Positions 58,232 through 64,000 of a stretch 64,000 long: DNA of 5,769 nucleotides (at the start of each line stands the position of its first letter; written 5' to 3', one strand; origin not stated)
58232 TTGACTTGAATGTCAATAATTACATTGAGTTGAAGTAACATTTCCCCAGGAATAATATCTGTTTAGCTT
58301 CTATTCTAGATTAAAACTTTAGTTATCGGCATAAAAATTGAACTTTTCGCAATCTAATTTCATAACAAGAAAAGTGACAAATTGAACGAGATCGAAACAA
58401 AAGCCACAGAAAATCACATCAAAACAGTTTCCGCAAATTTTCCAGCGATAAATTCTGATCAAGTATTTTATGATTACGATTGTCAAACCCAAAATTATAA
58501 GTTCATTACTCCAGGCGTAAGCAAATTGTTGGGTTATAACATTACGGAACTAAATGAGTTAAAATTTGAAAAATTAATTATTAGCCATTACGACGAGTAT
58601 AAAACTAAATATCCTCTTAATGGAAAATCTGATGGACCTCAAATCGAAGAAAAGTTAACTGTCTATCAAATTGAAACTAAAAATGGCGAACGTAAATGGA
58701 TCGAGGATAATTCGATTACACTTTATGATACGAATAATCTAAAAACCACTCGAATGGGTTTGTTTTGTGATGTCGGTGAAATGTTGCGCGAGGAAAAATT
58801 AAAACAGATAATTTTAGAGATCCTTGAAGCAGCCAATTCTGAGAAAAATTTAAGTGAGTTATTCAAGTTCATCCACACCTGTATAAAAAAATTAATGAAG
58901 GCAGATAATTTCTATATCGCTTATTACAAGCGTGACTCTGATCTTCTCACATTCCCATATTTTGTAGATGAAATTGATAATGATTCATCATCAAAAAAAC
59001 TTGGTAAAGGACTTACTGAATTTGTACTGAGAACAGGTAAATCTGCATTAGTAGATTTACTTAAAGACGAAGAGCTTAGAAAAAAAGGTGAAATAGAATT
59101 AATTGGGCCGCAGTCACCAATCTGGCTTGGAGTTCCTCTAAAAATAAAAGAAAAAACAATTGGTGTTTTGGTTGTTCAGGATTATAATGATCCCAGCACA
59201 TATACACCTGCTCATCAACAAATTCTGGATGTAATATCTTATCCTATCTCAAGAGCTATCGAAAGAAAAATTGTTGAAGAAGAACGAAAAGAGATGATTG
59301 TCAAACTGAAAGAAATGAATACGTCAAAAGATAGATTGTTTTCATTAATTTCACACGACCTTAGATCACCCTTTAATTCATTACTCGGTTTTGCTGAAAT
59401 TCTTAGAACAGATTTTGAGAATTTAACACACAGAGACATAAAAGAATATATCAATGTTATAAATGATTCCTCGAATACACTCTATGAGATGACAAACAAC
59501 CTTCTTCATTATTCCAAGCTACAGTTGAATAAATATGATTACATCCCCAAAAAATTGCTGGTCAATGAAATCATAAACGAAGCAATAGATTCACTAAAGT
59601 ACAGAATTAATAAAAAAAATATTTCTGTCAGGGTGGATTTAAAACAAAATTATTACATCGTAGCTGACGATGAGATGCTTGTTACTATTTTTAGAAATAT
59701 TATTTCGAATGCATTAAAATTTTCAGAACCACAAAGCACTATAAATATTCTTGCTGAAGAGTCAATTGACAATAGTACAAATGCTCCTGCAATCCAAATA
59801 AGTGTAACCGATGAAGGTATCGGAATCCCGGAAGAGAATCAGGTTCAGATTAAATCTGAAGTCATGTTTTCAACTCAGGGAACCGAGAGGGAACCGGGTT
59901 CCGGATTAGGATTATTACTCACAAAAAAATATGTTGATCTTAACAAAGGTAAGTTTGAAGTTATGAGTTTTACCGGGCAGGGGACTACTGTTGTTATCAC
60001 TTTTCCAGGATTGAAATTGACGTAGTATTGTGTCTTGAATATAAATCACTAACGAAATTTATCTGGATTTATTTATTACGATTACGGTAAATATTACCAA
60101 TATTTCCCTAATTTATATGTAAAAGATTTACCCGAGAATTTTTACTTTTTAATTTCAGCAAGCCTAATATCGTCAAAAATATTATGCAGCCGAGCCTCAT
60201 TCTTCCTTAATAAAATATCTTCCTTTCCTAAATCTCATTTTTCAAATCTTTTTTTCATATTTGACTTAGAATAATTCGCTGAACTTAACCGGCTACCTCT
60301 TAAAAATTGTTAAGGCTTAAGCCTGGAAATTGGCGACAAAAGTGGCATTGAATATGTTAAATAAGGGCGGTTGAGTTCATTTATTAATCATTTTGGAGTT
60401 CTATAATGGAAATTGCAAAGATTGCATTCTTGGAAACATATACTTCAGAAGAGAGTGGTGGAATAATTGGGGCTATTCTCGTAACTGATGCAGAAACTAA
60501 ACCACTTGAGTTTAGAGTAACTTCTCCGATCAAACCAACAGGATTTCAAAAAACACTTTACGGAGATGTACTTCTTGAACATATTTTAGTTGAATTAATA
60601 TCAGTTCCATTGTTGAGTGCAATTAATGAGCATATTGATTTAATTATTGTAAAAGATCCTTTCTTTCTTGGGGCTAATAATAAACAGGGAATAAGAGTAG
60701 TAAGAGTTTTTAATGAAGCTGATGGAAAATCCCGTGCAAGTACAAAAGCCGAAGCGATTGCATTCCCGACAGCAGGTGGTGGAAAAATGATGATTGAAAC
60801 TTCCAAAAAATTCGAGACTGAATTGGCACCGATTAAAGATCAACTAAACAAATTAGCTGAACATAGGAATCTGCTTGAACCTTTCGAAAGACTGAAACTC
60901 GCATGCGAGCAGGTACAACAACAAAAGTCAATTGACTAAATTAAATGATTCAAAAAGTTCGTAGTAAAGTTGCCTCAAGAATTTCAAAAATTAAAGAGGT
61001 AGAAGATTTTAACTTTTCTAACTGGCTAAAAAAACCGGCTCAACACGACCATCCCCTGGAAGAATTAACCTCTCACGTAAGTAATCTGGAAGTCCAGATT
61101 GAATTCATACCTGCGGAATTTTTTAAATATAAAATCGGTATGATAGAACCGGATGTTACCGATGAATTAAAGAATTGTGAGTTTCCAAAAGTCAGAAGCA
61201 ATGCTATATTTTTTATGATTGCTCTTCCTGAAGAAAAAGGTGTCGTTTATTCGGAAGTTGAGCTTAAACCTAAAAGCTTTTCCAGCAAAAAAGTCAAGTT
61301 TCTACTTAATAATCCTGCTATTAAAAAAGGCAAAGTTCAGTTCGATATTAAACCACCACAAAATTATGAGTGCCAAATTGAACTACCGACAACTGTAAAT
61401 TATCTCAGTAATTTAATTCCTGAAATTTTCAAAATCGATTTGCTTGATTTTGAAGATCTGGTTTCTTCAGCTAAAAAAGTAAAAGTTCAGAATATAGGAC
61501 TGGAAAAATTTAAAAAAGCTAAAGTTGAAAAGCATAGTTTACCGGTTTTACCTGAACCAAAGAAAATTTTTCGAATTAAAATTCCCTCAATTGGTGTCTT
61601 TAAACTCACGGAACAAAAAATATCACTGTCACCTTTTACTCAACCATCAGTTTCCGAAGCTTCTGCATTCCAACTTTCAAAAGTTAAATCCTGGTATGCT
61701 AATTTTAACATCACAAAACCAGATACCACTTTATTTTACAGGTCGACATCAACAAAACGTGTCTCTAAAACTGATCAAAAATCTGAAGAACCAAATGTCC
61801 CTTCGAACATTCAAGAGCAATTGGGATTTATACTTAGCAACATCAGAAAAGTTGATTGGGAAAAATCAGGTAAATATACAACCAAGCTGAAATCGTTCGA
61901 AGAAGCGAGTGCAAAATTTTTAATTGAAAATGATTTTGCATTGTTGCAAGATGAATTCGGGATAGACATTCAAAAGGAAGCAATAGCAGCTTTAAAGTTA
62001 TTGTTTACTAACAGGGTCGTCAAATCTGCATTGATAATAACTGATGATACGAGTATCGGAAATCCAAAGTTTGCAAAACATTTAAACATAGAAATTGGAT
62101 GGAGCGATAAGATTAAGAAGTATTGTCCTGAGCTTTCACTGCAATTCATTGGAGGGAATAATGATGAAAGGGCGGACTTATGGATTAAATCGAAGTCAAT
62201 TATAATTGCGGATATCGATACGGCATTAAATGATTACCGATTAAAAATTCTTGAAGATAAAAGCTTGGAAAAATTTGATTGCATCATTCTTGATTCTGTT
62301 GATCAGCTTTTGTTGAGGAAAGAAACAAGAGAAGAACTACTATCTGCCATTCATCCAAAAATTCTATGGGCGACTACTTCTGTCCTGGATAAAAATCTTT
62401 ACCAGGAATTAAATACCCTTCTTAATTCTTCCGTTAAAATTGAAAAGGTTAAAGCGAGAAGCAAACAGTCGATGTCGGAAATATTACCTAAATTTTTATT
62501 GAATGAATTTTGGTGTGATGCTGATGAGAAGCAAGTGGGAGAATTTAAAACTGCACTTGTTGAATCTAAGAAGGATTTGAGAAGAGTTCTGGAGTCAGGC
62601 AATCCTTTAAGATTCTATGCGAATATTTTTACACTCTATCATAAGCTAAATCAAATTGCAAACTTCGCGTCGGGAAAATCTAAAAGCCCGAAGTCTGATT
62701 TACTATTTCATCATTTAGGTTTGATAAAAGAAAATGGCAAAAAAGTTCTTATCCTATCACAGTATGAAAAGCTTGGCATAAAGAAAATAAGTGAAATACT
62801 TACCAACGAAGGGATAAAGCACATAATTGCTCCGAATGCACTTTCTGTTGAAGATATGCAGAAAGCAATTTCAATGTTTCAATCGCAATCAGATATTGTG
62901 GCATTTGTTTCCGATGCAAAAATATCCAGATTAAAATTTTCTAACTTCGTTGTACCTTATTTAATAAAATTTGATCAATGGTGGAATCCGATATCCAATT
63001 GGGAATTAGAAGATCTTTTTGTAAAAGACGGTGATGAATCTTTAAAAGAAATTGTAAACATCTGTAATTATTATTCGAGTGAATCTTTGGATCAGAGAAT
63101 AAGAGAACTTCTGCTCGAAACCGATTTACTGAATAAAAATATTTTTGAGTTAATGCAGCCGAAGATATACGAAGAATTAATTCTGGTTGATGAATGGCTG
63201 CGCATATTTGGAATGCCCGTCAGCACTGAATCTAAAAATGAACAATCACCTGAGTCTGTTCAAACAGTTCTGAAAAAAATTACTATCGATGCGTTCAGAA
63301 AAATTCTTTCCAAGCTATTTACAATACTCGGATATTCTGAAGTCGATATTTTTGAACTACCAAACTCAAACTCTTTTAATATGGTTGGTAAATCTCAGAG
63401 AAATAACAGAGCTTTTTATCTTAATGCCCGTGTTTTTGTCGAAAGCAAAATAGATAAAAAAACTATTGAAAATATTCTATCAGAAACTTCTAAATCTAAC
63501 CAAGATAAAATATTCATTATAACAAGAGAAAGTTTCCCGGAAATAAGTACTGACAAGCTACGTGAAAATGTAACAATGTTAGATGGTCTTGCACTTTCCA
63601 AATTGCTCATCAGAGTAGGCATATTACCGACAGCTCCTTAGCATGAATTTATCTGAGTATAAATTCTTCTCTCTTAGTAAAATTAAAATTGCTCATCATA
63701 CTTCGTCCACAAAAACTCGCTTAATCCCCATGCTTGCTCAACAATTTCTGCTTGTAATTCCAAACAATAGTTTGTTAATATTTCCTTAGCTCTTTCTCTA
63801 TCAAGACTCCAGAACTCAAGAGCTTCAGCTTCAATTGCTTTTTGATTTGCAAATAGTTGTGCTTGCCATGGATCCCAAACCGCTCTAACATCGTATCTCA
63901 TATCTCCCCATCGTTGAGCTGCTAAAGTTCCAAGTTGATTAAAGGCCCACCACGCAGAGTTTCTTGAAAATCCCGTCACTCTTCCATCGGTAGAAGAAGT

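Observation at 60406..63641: Two-gene module: unknown 177-aa protein plus a catalytically 'dead' SNF2-like / Mrr-like fusion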

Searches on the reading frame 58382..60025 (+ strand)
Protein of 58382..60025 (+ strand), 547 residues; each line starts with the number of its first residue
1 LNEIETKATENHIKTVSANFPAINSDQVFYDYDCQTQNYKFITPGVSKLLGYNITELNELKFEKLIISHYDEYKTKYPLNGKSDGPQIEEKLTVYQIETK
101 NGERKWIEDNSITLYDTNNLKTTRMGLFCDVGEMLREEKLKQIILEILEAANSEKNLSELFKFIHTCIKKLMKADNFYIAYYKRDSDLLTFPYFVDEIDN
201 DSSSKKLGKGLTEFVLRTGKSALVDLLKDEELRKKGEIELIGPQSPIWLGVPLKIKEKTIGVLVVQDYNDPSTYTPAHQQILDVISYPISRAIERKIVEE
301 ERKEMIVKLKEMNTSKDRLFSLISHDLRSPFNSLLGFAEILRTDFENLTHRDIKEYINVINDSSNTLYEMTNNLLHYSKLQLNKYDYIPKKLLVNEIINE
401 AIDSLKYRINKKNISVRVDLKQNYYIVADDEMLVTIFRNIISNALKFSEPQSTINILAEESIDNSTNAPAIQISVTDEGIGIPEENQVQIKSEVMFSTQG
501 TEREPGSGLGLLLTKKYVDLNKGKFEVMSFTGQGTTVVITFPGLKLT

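Call 71: search_protein_families(library=pfam, proteins=[window:58382-60025:+], max_evalue=0.001)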
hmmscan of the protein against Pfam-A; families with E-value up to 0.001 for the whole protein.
window:58382-60025:+ (547 aa): 4 families
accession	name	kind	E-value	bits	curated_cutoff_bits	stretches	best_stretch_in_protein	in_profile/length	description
PF02518.31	HATPase_c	-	6.6e-19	68.8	26.4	1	429-542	2-108/111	Histidine kinase-, DNA gyrase B-, and HSP90-like ATPase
PF00512.31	HisKA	-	5.4e-12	46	26.9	1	316-381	2-64/66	His Kinase A (phospho-acceptor) domain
PF13185.12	GAF_2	-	8.5e-12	45.9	28.6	1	155-294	2-136/136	GAF domain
PF01590.32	GAF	-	2.2e-05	25.4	22.4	1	166-293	11-133/133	GAF domain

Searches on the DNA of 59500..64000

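Call 44: search_rna_families(source=window, start=59500, end=64000, threshold=evalue, max_evalue=1)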
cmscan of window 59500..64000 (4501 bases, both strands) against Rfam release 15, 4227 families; matches with E-value up to 1: 0.
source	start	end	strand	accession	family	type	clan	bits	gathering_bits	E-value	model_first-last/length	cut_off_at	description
